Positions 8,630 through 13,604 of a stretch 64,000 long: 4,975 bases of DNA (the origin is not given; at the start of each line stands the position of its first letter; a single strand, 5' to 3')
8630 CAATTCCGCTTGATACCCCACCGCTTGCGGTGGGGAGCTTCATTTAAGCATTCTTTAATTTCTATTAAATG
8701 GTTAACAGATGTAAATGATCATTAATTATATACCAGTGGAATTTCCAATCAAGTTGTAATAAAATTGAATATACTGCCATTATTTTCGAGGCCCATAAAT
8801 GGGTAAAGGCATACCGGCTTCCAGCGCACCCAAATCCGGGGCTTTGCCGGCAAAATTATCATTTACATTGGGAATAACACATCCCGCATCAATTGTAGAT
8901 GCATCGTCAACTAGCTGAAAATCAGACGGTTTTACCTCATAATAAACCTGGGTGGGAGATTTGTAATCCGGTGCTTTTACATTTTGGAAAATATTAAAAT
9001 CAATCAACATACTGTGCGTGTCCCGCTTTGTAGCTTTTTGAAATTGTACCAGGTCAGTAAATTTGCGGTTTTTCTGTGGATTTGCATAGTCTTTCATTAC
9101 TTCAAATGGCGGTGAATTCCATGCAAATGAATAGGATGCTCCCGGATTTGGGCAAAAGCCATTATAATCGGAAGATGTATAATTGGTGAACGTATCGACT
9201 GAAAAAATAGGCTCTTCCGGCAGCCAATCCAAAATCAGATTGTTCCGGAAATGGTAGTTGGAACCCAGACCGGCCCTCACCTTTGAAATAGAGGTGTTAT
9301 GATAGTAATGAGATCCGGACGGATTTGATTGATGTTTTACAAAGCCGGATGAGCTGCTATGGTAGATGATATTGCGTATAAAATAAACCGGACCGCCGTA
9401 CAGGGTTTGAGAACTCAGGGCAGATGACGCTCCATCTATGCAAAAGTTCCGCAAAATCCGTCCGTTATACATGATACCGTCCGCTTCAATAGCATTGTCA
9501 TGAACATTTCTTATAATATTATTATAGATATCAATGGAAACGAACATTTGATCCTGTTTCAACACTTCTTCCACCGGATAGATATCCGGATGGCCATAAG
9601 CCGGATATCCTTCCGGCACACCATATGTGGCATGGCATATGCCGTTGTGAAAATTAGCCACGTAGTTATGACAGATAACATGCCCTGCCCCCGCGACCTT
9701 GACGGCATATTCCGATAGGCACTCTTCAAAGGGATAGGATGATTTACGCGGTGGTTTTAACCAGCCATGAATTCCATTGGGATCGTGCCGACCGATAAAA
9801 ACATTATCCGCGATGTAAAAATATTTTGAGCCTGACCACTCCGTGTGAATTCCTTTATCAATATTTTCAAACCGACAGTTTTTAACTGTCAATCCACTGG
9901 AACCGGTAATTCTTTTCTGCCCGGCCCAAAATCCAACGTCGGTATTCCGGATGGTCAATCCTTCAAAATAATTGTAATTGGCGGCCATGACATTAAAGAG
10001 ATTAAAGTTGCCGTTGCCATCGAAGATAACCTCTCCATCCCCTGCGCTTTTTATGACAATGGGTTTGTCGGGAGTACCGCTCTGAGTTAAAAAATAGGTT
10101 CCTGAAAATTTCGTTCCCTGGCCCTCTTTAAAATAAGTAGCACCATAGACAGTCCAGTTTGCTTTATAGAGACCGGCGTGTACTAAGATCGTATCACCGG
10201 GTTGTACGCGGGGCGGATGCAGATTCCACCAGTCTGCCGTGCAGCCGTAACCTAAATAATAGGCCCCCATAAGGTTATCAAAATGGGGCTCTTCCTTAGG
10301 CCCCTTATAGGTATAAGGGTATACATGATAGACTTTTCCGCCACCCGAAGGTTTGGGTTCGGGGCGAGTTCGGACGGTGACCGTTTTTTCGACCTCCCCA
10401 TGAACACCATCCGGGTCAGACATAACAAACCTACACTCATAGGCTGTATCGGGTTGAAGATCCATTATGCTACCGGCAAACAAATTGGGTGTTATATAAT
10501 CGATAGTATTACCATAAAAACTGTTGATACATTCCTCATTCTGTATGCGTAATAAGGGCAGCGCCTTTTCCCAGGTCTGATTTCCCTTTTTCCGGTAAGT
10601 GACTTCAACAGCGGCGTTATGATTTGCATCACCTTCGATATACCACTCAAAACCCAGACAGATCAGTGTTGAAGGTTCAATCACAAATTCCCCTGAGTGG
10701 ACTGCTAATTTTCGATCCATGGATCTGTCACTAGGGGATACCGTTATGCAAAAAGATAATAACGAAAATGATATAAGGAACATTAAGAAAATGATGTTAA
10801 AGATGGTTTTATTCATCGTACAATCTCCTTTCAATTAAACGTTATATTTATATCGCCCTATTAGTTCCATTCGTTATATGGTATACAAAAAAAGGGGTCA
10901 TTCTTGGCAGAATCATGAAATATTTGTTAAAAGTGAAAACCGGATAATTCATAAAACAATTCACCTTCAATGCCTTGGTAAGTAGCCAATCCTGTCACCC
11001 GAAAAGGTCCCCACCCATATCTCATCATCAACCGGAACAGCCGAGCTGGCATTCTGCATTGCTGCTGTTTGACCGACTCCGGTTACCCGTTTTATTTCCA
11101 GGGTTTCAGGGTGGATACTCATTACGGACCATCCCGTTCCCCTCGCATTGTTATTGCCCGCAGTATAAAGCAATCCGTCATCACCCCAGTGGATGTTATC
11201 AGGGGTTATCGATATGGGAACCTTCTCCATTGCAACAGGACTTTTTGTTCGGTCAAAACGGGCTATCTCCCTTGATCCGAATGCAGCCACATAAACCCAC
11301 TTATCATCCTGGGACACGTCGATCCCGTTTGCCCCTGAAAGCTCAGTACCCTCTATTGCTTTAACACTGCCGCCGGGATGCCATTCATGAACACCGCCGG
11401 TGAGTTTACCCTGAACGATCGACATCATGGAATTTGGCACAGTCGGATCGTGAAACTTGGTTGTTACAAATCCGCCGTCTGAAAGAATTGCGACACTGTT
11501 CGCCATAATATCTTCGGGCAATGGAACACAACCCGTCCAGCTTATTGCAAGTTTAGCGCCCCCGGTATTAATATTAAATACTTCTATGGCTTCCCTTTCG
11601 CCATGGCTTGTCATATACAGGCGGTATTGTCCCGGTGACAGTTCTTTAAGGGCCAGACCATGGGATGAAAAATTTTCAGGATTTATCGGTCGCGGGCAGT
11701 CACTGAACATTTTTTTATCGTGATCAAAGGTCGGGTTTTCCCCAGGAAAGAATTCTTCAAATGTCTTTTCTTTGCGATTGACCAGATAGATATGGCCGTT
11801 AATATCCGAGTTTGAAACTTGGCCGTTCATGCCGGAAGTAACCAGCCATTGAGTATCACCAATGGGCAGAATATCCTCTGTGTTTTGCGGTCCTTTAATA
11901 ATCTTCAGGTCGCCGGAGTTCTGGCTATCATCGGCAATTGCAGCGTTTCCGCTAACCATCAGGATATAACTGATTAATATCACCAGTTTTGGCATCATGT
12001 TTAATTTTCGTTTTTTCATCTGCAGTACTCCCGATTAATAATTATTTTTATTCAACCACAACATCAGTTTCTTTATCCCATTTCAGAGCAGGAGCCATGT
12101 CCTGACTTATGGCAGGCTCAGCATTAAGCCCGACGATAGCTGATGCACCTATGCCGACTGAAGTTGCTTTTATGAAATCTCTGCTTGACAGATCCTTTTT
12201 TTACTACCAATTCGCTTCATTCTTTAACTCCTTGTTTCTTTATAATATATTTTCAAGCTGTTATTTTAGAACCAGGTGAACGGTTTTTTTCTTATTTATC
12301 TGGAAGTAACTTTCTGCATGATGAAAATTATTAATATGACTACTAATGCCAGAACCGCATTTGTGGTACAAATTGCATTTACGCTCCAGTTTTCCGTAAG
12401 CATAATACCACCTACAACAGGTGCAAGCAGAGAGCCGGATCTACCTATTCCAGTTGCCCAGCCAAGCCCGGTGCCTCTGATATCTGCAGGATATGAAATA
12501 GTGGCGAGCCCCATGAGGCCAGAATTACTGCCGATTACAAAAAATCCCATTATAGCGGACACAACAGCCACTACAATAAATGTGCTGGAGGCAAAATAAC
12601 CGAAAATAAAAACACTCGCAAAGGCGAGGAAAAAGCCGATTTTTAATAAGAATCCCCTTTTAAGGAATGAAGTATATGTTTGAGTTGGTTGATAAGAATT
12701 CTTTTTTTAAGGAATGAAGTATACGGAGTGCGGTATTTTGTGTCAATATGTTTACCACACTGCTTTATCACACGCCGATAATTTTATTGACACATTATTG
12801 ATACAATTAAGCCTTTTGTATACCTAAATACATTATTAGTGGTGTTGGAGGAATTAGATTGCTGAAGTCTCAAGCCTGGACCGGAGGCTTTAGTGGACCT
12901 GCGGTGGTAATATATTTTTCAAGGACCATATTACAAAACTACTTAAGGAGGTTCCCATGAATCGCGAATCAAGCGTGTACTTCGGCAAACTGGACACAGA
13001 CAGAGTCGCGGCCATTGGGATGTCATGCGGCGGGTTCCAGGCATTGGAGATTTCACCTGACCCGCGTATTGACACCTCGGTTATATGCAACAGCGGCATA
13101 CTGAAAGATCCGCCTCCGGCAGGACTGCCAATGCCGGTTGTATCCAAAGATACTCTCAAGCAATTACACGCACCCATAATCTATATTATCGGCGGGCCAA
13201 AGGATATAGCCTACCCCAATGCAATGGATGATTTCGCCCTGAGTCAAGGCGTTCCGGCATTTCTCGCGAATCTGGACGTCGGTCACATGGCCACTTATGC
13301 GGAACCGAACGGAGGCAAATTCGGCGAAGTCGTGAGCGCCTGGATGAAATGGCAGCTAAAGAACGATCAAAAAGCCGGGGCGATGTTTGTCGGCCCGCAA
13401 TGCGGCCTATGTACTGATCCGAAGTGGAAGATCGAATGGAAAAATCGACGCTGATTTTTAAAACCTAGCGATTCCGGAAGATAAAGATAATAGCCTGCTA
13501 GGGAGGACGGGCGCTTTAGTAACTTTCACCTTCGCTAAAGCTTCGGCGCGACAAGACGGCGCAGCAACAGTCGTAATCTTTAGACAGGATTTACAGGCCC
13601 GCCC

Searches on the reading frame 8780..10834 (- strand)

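Call 10: search_protein_families(library=pfam, proteins=[window:8780-10834:-], max_evalue=0.01)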
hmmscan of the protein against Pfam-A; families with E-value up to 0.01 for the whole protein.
window:8780-10834:- (684 aa): 1 family
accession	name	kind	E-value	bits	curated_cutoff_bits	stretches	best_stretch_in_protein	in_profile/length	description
PF13229.12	Beta_helix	-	0.0088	16.1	25.9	1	280-349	72-137/158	Right handed beta helix region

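Call 88: search_protein_families(library=ncbifam, proteins=[window:8780-10834:-], max_evalue=0.00001)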
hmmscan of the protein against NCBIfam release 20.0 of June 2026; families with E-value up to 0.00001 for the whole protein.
window:8780-10834:- (684 aa): 0 families

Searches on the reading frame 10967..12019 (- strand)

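Call 10: search_protein_families(library=pfam, proteins=[window:10967-12019:-], max_evalue=0.01)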
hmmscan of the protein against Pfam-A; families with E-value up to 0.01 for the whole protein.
window:10967-12019:- (350 aa): 3 families
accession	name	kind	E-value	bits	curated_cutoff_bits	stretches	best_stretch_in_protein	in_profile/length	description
PF08450.18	SGL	-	5.9e-07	29.8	26.3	1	168-305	82-213/246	SMP-30/Gluconolactonase/LRE-like region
PF03088.22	Str_synth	-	0.0037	17.8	25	1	196-254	25-83/89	Strictosidine synthase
PF01731.26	Arylesterase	-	0.0049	17.5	21.3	1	220-255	48-81/86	Arylesterase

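Call 88: search_protein_families(library=ncbifam, proteins=[window:10967-12019:-], max_evalue=0.00001)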
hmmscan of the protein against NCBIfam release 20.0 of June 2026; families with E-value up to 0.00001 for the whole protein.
window:10967-12019:- (350 aa): 0 families

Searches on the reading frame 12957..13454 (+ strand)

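Call 10: search_protein_families(library=pfam, proteins=[window:12957-13454:+], max_evalue=0.01)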
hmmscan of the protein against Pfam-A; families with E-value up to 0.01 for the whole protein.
window:12957-13454:+ (165 aa): 0 families

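Call 32: search_protein_families(library=pfam, proteins=[window:12957-13454:+], max_evalue=1)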
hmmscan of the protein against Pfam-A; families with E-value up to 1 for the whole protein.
window:12957-13454:+ (165 aa): 1 family
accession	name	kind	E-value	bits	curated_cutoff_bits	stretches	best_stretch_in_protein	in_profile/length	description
PF12740.14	PETase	-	0.015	15.2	28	1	4-138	115-237/263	PET hydrolase-like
